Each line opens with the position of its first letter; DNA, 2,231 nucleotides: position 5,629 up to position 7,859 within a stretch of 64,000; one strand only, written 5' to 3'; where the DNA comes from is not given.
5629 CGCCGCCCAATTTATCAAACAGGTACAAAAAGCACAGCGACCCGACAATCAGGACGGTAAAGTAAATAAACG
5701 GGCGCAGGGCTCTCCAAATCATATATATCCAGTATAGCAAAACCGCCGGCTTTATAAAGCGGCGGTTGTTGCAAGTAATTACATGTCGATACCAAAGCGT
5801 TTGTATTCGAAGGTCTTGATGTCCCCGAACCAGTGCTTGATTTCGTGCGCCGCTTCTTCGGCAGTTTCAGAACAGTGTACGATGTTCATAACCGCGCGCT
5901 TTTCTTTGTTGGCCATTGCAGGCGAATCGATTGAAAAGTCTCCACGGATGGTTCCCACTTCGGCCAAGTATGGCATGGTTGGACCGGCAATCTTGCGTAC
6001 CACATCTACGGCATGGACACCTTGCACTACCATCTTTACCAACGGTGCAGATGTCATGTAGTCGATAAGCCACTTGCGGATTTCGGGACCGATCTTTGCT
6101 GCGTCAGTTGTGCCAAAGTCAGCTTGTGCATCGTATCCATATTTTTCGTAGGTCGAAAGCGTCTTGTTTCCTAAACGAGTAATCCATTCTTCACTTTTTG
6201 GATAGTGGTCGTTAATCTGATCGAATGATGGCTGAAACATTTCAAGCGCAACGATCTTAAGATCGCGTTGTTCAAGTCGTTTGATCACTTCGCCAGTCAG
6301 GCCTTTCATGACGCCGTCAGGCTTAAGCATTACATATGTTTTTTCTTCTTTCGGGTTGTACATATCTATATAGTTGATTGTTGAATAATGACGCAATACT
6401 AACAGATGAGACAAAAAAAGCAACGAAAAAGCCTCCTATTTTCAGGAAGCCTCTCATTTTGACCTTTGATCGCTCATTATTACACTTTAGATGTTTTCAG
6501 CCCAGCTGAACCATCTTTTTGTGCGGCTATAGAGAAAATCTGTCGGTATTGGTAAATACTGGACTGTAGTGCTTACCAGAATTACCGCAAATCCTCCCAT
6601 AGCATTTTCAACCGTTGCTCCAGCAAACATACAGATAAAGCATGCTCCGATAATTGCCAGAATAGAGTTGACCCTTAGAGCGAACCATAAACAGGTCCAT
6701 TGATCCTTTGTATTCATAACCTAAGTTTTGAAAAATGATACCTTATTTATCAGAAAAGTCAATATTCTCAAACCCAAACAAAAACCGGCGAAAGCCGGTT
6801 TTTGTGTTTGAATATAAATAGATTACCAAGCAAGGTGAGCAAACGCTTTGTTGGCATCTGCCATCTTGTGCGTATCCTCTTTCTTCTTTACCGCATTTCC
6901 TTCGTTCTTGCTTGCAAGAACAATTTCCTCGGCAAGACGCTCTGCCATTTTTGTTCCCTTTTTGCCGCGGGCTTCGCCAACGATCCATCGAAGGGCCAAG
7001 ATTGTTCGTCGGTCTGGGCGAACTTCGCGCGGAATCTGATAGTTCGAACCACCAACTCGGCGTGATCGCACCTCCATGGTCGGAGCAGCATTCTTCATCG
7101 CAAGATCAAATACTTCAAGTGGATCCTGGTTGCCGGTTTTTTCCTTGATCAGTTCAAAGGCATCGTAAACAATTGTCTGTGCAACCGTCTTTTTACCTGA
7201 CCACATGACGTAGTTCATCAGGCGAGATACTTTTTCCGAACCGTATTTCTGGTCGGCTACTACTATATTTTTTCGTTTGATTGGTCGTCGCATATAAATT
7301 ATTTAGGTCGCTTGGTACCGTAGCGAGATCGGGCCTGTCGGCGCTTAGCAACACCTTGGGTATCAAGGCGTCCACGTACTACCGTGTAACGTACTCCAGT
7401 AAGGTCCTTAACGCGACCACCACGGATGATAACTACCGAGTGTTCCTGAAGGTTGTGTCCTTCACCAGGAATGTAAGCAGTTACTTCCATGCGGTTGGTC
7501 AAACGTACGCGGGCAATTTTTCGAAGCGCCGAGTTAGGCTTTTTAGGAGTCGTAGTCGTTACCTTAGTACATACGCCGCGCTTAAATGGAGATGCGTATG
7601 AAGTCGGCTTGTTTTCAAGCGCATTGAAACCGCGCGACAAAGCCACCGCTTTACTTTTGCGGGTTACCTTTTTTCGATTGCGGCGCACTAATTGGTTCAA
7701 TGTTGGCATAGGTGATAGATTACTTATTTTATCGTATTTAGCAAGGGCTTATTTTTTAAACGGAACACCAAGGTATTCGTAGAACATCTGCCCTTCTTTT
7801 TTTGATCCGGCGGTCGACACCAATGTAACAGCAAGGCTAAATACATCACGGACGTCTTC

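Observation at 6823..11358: Non-canonical ribosomal-protein gene order: S19-...-L5 runs directly into S12-S7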

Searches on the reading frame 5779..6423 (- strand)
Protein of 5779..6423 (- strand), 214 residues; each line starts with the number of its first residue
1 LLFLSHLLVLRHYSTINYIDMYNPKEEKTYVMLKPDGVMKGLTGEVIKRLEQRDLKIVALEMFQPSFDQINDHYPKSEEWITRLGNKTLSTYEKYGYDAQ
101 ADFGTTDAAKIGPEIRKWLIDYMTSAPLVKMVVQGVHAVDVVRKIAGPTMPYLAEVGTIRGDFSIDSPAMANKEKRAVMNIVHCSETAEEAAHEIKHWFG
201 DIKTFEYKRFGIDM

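Call 4: search_protein_families(library=pfam, proteins=[window:5779-6423:-])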
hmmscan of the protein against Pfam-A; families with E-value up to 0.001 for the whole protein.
window:5779-6423:- (214 aa): 1 family
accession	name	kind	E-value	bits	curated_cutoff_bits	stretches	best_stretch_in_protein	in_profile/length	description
PF00334.24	NDK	-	1.2e-33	116.3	27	2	119-201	60-132/135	Nucleoside diphosphate kinase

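Call 80: search_protein_families(library=pfam, proteins=[window:5779-6363:-], max_evalue=0.001)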
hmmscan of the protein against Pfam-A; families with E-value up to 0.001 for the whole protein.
window:5779-6363:- (194 aa): 1 family
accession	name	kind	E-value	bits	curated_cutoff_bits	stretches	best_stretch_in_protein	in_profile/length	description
PF00334.24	NDK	-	8e-34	116.9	27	2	99-181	60-132/135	Nucleoside diphosphate kinase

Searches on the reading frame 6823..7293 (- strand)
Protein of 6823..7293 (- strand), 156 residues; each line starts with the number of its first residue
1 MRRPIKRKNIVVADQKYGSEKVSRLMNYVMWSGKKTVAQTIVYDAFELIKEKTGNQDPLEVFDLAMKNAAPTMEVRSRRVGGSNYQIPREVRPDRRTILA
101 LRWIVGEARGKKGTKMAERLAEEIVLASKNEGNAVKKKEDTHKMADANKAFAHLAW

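Call 4: search_protein_families(library=pfam, proteins=[window:6823-7293:-])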
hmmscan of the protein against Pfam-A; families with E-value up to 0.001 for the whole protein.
window:6823-7293:- (156 aa): 1 family
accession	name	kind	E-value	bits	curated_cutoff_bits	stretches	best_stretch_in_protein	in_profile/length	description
PF00177.27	Ribosomal_S7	-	3.7e-58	195.7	24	1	1-149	1-148/148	Ribosomal protein S7p/S5e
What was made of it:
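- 6823..7293 (-): rpsG (S7), last gene of the fused operon. Pfam 4e-58 (call 4)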

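Call 32: find_related_loci(query=window:6823-7293:-, collection=metagenome_contigs, flank=10000)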
Query window:6823-7293:- (156 aa) in metagenome_contigs; peptide patterns used: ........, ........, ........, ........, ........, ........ (x = any residue, [..] = any of these).
600 stretches matched a pattern (row limit reached: there are more); 588 encode a relative of the query (tblastn E <= 1e-3); the best 80 are kept; 80 distinct loci.
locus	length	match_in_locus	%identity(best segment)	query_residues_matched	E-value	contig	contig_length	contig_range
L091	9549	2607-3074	67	1-156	7e-69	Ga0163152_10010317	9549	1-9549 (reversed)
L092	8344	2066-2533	65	1-156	1e-68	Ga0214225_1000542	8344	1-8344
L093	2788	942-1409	63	1-156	7e-68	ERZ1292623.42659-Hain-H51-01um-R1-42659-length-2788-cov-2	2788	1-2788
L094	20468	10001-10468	64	1-156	2e-67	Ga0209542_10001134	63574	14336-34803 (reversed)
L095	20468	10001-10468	64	1-156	6e-67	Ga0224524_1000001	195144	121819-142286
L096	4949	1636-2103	63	1-156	2e-66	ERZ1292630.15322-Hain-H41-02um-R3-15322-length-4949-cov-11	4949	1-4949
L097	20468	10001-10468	63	1-156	2e-66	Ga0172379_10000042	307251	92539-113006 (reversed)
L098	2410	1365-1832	63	1-156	3e-67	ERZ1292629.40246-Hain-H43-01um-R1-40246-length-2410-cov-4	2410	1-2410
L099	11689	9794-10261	62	1-156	4e-66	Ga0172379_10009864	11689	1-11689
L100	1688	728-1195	63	1-156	1e-68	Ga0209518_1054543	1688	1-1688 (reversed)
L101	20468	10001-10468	62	1-156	7e-66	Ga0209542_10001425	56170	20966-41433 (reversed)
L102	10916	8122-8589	62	1-156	8e-66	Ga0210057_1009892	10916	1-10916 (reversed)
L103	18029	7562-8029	62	1-156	5e-65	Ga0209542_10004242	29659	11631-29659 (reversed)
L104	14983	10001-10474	62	1-156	1e-64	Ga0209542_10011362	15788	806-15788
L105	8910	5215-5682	61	1-156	4e-64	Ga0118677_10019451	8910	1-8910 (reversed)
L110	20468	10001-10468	62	1-156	2e-63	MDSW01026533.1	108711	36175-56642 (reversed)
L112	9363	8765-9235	63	1-156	2e-63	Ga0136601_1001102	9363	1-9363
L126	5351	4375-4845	62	1-156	9e-62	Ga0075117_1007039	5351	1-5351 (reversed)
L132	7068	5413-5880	61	1-156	2e-60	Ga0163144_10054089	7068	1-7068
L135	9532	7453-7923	61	1-156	1e-57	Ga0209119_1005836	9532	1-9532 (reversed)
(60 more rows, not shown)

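Call 38: search_protein_families(library=pfam, proteins=[L112:7487-8122:+, L104:8821-9435:+, L110:8301-9014:+, L112:3294-4796:+], max_evalue=0.01)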
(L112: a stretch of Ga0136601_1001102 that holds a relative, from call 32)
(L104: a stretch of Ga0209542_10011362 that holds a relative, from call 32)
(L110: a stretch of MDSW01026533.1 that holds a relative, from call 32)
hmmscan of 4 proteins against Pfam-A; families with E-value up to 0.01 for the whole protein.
L112:7487-8122:+ (211 aa): 1 family
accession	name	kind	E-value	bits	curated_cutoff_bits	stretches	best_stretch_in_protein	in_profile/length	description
PF02163.28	Peptidase_M50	-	1.6e-13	50.9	27.2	2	8-114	2-102/221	Peptidase family M50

L104:8821-9435:+ (204 aa): 1 family
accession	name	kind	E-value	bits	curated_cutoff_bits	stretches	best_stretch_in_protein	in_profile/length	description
PF02163.28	Peptidase_M50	-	3.5e-19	69.5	27.2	2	9-125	3-114/221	Peptidase family M50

L110:8301-9014:+ (237 aa): 1 family
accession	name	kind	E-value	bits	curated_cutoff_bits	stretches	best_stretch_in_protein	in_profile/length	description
PF02163.28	Peptidase_M50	-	2e-15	57.1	27.2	2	149-206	158-215/221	Peptidase family M50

L112:3294-4796:+ (500 aa): 2 families
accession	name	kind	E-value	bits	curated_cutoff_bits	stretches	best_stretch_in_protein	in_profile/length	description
PF03772.21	Competence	-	2.3e-52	178.4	23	1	214-479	1-268/270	Competence protein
PF13567.11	DUF4131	-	4.4e-13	49.7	31.6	1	31-171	8-160/165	Domain of unknown function (DUF4131)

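Call 45: find_encoding_contigs(protein=window:6823-7293:-, flank=10000, max_places=10)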
Protein window:6823-7293:- (156 aa): no gene with exactly this product is on record in the collection.

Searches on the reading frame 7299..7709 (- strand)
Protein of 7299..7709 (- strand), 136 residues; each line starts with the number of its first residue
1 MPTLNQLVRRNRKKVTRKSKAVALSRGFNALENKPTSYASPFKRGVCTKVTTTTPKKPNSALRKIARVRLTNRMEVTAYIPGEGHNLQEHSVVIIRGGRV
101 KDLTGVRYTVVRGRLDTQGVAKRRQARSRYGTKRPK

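Call 3: search_protein_families(library=pfam, proteins=[window:7299-7709:-])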
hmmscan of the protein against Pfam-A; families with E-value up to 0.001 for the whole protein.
window:7299-7709:- (136 aa): 1 family
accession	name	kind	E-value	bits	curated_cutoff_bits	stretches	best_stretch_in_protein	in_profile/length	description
PF00164.32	Ribosom_S12_S23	-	3.2e-37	127.1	22.3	1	38-136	9-109/110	Ribosomal protein S12/S23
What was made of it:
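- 7299..7709 (-): rpsL (S12). Pfam 3e-37 (call 3)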
